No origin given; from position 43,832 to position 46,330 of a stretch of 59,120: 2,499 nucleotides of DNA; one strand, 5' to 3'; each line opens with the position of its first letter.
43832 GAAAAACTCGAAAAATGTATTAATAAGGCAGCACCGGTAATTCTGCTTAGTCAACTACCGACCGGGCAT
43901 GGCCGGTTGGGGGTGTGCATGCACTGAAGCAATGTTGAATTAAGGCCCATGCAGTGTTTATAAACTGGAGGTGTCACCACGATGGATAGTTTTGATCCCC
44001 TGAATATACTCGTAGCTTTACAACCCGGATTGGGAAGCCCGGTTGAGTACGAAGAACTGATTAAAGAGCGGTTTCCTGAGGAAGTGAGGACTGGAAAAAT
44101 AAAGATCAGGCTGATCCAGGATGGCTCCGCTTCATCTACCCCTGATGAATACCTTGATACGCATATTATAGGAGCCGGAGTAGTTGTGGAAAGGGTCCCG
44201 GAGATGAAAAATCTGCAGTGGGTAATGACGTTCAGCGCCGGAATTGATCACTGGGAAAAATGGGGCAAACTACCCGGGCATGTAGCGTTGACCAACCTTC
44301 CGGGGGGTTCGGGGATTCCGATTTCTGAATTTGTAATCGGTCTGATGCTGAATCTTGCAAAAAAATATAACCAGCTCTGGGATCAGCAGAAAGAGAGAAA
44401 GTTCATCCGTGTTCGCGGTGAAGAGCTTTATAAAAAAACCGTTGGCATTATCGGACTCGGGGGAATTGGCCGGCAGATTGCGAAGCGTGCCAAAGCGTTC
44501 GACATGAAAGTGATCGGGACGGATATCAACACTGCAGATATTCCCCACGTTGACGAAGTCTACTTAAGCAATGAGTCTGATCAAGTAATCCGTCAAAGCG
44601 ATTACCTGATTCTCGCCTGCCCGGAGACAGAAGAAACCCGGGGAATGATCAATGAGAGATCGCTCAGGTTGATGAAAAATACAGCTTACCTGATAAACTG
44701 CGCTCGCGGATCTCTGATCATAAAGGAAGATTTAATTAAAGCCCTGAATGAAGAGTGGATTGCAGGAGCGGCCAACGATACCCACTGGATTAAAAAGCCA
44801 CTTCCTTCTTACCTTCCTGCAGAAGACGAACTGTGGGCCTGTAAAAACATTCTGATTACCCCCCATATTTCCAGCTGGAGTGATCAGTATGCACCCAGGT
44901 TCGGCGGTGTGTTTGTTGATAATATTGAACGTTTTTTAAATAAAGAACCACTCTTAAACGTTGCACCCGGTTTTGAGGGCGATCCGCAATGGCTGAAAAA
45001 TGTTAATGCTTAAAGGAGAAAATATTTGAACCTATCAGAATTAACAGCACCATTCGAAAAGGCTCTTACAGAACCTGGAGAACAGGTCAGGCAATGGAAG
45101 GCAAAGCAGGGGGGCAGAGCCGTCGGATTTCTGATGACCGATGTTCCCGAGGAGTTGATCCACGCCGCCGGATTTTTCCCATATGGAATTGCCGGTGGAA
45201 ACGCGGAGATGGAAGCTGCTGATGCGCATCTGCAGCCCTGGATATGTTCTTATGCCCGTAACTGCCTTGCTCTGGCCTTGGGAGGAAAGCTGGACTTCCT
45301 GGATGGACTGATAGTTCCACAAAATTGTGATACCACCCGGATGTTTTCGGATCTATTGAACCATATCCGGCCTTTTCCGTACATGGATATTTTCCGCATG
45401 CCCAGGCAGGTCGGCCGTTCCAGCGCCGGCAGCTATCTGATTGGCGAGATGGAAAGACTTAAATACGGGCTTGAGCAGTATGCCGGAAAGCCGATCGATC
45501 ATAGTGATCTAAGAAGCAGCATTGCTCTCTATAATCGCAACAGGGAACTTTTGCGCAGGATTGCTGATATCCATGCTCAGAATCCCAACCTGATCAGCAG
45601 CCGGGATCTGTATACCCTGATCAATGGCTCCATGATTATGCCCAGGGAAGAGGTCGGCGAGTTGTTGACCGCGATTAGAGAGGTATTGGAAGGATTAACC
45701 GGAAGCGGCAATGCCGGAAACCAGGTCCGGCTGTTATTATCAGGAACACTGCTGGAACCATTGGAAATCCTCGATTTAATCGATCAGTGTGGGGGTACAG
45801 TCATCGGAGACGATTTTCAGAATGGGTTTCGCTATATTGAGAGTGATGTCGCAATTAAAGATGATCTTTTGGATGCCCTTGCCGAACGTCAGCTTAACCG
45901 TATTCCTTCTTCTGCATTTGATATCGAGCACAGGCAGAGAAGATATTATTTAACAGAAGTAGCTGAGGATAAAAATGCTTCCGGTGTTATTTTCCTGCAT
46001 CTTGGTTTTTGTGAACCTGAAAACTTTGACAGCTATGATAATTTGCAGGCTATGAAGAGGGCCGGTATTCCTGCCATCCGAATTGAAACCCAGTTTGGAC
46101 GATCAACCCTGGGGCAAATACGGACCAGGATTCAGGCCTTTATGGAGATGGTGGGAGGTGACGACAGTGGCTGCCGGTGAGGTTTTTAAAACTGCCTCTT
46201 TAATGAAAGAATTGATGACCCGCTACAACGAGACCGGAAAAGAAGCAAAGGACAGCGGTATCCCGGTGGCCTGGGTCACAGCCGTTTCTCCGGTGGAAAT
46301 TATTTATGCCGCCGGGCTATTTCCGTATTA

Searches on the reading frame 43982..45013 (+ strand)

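Call 63: search_protein_families(library=pfam, proteins=[window:43982-45013:+], max_evalue=0.000001)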
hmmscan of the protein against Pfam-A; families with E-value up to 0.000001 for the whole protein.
window:43982-45013:+ (343 aa): 1 family
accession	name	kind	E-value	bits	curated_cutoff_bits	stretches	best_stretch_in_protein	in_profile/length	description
PF02826.25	2-Hacid_dh_C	-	2.4e-52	177.4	25.1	1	119-297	1-178/178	D-isomer specific 2-hydroxyacid dehydrogenase, NAD binding domain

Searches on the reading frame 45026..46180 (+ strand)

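Call 63: search_protein_families(library=pfam, proteins=[window:45026-46180:+], max_evalue=0.000001)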
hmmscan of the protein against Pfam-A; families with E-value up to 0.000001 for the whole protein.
window:45026-46180:+ (384 aa): 1 family
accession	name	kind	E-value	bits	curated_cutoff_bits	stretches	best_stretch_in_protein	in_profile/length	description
PF06050.19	HGD-D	-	2.8e-81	274.2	28.4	1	39-375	3-341/342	2-hydroxyglutaryl-CoA dehydratase, D-component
